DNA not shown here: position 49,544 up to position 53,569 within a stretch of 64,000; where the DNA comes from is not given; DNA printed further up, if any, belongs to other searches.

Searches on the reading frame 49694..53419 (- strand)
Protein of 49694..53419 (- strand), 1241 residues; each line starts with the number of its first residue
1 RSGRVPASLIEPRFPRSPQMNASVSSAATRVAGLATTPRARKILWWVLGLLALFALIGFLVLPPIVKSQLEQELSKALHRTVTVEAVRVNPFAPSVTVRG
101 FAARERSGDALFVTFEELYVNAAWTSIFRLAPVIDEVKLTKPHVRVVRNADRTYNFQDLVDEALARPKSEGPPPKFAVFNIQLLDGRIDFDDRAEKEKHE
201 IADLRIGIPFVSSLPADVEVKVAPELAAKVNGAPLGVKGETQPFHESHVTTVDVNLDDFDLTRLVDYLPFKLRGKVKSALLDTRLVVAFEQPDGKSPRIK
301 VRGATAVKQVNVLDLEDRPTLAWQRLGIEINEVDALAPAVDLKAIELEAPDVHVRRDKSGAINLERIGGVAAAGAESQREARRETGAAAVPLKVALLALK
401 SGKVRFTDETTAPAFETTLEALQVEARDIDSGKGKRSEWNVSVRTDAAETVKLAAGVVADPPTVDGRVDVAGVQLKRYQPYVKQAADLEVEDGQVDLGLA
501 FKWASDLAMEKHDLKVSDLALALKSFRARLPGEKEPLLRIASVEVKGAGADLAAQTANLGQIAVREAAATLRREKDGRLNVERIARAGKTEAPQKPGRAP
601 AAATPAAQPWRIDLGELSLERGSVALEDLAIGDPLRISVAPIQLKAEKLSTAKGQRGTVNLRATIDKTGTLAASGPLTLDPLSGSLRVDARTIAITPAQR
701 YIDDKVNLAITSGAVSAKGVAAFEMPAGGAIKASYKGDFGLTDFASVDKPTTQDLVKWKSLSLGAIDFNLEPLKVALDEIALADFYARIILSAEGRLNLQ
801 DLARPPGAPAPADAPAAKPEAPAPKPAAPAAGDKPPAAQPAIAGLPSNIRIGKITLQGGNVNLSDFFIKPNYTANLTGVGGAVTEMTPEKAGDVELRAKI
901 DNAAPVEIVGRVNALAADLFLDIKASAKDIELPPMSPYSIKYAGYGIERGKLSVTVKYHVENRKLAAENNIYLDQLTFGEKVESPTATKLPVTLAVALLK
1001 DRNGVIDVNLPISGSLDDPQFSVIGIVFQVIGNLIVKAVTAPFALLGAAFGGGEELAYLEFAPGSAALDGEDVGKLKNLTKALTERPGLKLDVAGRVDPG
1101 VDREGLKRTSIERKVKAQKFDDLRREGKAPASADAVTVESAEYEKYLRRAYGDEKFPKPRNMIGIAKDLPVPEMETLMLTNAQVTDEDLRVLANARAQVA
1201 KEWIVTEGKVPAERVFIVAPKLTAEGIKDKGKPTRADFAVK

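Call 42: search_protein_families(library=pfam, proteins=[window:49694-53419:-], max_evalue=0.001)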
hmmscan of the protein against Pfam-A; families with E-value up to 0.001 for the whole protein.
window:49694-53419:- (1241 aa): 3 families
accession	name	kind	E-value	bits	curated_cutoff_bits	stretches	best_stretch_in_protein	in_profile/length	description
PF05359.17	DUF748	-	0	1127.4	50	3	510-1215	368-1037/1037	Domain of Unknown Function (DUF748)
PF05170.20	AsmA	-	2.9e-19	69.8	29.8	2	531-644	77-194/607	AsmA family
PF13116.12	YhdP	-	2e-13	49.6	46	1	41-263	9-220/1224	YhdP protein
